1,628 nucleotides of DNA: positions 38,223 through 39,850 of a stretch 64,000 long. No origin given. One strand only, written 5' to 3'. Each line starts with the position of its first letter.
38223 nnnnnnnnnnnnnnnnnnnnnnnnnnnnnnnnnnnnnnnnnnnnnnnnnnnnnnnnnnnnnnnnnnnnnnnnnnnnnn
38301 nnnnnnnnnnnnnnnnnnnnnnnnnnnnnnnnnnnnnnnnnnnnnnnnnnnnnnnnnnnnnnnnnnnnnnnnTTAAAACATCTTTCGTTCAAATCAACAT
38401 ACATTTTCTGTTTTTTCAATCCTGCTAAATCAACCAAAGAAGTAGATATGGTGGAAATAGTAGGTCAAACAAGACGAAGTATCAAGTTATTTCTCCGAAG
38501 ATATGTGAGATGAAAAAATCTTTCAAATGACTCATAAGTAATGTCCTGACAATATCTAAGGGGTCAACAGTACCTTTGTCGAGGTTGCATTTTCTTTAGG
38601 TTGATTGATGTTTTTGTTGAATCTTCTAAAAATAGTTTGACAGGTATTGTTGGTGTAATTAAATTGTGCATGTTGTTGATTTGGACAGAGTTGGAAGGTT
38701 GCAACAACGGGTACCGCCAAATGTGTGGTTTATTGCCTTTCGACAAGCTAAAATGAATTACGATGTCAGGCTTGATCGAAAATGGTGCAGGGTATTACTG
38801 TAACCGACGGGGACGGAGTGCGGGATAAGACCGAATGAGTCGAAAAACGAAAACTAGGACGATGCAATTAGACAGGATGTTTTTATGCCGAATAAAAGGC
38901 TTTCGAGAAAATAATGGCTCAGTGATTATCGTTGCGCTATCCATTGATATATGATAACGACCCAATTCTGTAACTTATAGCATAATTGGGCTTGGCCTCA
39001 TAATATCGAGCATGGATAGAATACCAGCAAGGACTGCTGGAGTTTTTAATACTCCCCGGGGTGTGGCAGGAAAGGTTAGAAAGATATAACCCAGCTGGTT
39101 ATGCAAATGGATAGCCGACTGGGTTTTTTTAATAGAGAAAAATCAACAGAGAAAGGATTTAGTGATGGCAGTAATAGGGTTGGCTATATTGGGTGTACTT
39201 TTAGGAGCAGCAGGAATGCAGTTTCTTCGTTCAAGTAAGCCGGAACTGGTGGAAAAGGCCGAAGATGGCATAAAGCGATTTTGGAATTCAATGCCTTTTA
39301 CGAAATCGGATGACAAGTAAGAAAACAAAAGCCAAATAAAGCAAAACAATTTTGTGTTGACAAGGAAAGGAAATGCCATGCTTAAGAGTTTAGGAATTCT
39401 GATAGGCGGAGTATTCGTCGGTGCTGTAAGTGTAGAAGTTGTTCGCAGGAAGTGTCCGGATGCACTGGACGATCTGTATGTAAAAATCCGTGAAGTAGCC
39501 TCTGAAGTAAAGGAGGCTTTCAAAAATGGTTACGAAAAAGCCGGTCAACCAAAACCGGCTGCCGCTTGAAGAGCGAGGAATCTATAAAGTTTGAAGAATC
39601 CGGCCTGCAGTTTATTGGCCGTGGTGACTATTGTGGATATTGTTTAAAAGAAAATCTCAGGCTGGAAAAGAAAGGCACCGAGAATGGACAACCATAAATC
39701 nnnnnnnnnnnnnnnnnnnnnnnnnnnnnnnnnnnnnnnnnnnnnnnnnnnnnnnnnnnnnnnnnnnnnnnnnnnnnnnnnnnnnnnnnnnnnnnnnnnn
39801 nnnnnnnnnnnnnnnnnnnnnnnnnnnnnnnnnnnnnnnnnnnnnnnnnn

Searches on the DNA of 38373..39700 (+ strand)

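Call 62: search_rna_families(source=window, start=38373, end=39700, threshold=evalue, max_evalue=1, show_alignments=2)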
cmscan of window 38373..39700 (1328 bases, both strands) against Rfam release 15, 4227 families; matches with E-value up to 1: 1.
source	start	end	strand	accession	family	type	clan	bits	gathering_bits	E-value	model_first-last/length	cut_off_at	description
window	38545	38650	+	RF02671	Ysr35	Gene; sRNA;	-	23.2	428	0.00038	1-339/339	no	Yersinia sRNA 35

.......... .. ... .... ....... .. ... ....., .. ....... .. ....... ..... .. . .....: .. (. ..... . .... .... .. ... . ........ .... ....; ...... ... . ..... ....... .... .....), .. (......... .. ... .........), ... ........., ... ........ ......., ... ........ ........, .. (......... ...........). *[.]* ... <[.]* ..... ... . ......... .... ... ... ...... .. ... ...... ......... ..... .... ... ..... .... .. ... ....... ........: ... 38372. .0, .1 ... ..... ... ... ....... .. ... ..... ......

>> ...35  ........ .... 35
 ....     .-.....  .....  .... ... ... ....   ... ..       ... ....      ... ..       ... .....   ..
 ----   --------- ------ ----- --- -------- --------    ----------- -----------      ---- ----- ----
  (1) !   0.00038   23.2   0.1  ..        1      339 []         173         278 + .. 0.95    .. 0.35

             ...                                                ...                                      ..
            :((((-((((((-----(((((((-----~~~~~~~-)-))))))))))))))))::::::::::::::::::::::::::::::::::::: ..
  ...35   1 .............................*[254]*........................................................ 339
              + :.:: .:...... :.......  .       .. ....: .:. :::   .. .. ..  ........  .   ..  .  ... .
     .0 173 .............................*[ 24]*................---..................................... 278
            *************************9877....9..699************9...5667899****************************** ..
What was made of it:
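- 38920..39139 (+): E1: conserved RNA-like element (long hairpin, small hairpin, hairpin plus U-run terminator) before the first cluster genes. No Rfam match (call 62).
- Tried and rejected: The only hit was a meaningless one, Ysr35 at 23 bits against a cut-off of 428 (call 62).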

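Call 90: build_rna_model(alignment_id=A4)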
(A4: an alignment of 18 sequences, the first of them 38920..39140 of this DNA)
Model R1 built from alignment A4 (18 sequences, 247 columns); structure: RNAalifold consensus.
model positions 183; base pairs 32; branch points 2; effective number of sequences 3.12; information 0.59 bits per position. Calibrated on 0.2 Mb of random sequence (short: E-values are rough).
structure used (alignment columns):
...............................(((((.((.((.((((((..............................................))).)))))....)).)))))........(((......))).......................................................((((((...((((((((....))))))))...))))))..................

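Call 91: search_with_rna_model(model_id=R1, sources=[window, L001, L002, L005, L006, L010, L011, L012, L013, L015, L020, L021, L023, L024, L025, L027, L028, L030, L032, L033, L035, L037, L039, L099, L041, L042, L043, L044, L045, L046, L047, L048, L049, L050, L051, L052, L053, L054, L055, L056, L057, L058, L059, L060, L061, L062, L063, L064, L065, L066, L067, L068, L069, L070, L071, L072, L073, L074, L075, L076, L077, L078, L079, L080, L081, L082, L083, L084, L085, L086, L087, L088, L089, L090, L091, L092, L093, L094, L095, L096, L097, L098, L003, L040, L022, L026, L029, L031], max_evalue=0.001, make_alignment=true)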
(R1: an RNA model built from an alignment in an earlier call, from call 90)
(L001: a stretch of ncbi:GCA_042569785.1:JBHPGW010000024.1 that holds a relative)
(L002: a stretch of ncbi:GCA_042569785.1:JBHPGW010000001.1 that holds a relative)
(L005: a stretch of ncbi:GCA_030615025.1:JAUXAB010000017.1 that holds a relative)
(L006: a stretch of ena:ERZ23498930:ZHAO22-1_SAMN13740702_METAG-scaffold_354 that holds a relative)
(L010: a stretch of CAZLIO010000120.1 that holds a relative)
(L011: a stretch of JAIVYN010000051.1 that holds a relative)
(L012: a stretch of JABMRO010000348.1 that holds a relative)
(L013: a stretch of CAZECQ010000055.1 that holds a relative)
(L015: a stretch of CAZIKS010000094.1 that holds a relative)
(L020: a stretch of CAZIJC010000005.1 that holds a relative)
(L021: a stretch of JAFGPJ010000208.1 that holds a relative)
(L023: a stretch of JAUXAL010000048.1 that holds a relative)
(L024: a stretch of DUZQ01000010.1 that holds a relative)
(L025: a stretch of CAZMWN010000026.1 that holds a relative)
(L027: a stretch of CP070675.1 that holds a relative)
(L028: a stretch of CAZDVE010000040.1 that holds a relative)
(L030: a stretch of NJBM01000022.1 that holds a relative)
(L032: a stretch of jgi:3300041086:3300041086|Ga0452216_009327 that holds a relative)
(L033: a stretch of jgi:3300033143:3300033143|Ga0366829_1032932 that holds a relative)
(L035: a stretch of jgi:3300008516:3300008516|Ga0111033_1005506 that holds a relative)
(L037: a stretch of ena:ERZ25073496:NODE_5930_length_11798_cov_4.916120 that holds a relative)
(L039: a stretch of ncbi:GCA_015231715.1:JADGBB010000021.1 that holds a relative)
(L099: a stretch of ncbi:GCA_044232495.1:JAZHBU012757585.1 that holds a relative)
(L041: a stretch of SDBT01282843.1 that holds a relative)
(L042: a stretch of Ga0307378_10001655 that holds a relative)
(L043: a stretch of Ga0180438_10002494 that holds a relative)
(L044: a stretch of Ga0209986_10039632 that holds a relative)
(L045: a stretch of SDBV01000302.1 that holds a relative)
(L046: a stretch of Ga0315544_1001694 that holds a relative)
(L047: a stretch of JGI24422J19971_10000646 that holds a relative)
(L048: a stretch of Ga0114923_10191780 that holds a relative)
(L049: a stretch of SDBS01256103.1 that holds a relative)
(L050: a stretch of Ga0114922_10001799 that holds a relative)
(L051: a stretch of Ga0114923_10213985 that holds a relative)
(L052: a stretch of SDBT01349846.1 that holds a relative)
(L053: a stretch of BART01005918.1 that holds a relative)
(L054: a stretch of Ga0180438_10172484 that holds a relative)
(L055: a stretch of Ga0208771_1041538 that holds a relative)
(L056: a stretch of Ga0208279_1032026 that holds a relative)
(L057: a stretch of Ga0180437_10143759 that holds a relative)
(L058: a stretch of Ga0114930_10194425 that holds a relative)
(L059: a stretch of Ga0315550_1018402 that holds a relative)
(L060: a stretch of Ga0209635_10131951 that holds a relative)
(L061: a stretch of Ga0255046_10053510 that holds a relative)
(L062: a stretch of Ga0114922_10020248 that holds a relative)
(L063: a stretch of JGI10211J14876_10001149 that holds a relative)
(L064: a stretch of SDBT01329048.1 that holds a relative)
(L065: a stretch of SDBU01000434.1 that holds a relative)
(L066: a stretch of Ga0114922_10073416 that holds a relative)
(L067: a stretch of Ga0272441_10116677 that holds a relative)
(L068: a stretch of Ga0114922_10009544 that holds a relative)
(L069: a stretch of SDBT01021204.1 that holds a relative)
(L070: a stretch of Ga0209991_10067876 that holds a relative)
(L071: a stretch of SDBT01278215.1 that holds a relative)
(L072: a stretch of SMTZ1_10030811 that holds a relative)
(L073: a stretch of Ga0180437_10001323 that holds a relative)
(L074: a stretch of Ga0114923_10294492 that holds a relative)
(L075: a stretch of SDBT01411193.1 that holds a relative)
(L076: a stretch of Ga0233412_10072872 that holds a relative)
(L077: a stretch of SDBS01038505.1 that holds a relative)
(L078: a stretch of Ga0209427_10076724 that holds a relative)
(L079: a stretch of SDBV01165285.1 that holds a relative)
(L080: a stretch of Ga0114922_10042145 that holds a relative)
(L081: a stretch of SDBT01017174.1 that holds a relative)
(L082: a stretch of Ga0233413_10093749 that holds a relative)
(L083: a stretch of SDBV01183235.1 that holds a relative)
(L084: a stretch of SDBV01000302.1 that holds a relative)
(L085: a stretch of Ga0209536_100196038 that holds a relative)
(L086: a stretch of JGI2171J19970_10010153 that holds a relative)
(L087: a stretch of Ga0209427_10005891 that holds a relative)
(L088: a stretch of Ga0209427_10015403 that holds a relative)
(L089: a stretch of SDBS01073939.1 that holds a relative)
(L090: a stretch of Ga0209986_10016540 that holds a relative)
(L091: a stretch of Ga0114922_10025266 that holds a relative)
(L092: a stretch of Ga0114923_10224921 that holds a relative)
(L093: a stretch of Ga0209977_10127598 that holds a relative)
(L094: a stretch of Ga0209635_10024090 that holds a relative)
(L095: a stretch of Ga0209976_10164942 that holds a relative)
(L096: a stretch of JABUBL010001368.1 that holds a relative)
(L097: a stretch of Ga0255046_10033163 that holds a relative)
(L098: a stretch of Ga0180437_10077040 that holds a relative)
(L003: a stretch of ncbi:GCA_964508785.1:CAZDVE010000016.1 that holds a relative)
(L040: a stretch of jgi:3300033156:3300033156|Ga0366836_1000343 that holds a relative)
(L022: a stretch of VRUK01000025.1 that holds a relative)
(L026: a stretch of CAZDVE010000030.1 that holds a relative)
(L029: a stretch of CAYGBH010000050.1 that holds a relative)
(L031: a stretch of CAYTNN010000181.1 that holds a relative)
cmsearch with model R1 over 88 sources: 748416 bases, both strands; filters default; matches with E-value up to 0.001: 93.
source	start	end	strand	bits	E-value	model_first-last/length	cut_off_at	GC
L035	2985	3167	+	198.4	1.7e-40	1-183/183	no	0.44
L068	5665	5847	-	198.4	1.7e-40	1-183/183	no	0.44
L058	224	406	+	197.8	2.2e-40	1-183/183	no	0.45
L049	655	837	-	197.2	3e-40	1-183/183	no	0.44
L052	1719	1901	+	197.2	3.1e-40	1-183/183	no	0.44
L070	1491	1673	-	196.6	4.1e-40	1-183/183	no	0.44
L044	1220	1402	+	196.1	5.2e-40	1-183/183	no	0.44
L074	753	935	-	195.8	6.2e-40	1-183/183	no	0.44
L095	607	789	+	191.4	5.5e-39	1-183/183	no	0.45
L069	1145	1327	+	191.1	6.4e-39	1-183/183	no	0.43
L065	11014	11197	-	189.6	1.4e-38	1-183/183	no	0.43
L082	999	1181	-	186.6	6e-38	1-183/183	no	0.45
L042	1793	1975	+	186.6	6.3e-38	1-183/183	no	0.42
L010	1670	1890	+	183.7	2.6e-37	1-183/183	no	0.44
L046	4269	4489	-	183.7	2.6e-37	1-183/183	no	0.44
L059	7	227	-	183.7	2.6e-37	1-183/183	no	0.44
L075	394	576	-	183.1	3.5e-37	1-183/183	no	0.44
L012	787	1006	+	182.8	4.2e-37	1-183/183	no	0.4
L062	31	252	+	182.4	4.9e-37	1-183/183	no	0.44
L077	2488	2671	-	182.3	5.3e-37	1-183/183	no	0.43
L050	6737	6920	+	181.9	6.3e-37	1-183/183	no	0.45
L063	6526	6709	-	181.3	8.8e-37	1-183/183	no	0.46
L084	11712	11894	-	180.8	1.1e-36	1-183/183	no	0.43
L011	3742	3962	+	180.7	1.2e-36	1-183/183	no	0.44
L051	863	1045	-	179.6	2.1e-36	1-183/183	no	0.45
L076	26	244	+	179.3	2.4e-36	1-183/183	no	0.4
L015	4451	4672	+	178.6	3.4e-36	1-183/183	no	0.42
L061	7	191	+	177.8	5.2e-36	1-183/183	no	0.43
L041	448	630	+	177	7.6e-36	1-183/183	no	0.43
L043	12913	13133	-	176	1.2e-35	1-183/183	no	0.45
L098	1152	1372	+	176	1.2e-35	1-183/183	no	0.45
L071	1081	1262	+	175.8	1.4e-35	1-183/183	no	0.46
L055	666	886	-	174.3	2.9e-35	1-183/183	no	0.4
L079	1700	1920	+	173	5.7e-35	1-183/183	no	0.43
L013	484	702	+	172.1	9e-35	1-183/183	no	0.42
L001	92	274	+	172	9.5e-35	1-183/183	no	0.39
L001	660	878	+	171.5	1.2e-34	1-183/183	no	0.42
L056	1379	1598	+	171.5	1.2e-34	1-183/183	no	0.39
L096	3065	3283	-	167.3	1e-33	1-183/183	no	0.42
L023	5995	6178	+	166.1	1.8e-33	1-183/183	no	0.41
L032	6571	6751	+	166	1.9e-33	1-183/183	no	0.42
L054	1043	1226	+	161.4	1.9e-32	1-183/183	no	0.42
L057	914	1097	-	161.4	1.9e-32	1-183/183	no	0.42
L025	6835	7016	+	160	3.8e-32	1-183/183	no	0.42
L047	1182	1401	+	158.7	7.3e-32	1-183/183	no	0.45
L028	9596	9778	+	158.7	7.4e-32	1-183/183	no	0.4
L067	422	602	-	158.3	8.9e-32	1-183/183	no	0.41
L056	775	996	+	157.5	1.4e-31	1-183/183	no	0.41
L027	9296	9478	+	156.7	2e-31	1-183/183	no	0.5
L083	1308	1530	-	156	2.8e-31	1-183/183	no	0.44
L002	7657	7835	+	155.1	4.4e-31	1-183/183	no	0.44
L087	1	201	+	154.8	5.3e-31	21-183/183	5'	0.43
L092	198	419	-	154.5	5.9e-31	1-183/183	no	0.44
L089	2283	2504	-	154.1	7.2e-31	1-183/183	no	0.43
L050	951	1172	+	153.6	9.4e-31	1-183/183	no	0.44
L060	737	958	-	152.9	1.3e-30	1-183/183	no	0.45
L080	1758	1965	-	150.5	4.4e-30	1-183/183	no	0.45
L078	1559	1780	+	149.7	6.7e-30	1-183/183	no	0.45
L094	3309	3530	+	149.7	6.7e-30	1-183/183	no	0.45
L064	1039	1247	-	148.9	9.8e-30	1-183/183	no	0.43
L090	787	1009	+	148.4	1.3e-29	1-183/183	no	0.44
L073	4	210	+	147.9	1.7e-29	1-183/183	no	0.43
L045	281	503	-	145.4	5.8e-29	1-183/183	no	0.44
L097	1092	1313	+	144.7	8.3e-29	1-183/183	no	0.4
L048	1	145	+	144.4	9.3e-29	39-183/183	5'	0.42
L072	1442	1663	-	143.4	1.6e-28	1-183/183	no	0.44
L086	3769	3990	+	143.4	1.6e-28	1-183/183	no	0.44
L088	4927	5148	-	143.4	1.6e-28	1-183/183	no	0.44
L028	1176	1383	-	135.5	8.2e-27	1-183/183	no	0.42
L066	2526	2746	+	134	1.8e-26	1-183/183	no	0.45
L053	1517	1662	-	131.2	7.2e-26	37-183/183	5'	0.45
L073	4676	4876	-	130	1.3e-25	1-183/183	no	0.44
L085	1702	1924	+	126.6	6.9e-25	1-183/183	no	0.36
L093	1120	1248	-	124.6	1.9e-24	55-183/183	5'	0.43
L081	215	453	+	120.3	1.7e-23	1-183/183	no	0.4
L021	1834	2047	-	119.8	2.2e-23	1-183/183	no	0.4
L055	1272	1435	-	118.2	4.8e-23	22-183/183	5'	0.38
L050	1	180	-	117.8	5.9e-23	1-156/183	3'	0.46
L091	1873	2078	-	116.3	1.2e-22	1-183/183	no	0.43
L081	4508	4703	-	110.5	2.2e-21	1-183/183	no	0.47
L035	2533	2711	+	100.5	3.5e-19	1-183/183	no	0.42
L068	6121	6299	-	100.5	3.5e-19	1-183/183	no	0.42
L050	6284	6459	+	78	2.7e-14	1-183/183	no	0.4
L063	6987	7162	-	74.7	1.4e-13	1-183/183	no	0.4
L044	760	939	+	73.8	2.2e-13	1-183/183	no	0.44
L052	1260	1437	+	64.2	2.8e-11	1-183/183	no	0.46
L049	1118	1298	-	61.3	1.1e-10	1-183/183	no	0.45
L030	9617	9801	+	55.3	2.3e-09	1-183/183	no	0.48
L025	476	633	+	36.3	3.2e-05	1-183/183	no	0.46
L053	1416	1582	+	29.9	0.00078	1-183/183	no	0.42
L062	187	353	-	29.5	0.00096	1-183/183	no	0.4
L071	1211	1289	-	29.5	0.00099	84-169/183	no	0.42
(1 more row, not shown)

Alignment A7: 93 matches aligned to the model, 325 columns, each read 5' to 3' on its own strand. Consensus structure (alignment columns), stored with it:
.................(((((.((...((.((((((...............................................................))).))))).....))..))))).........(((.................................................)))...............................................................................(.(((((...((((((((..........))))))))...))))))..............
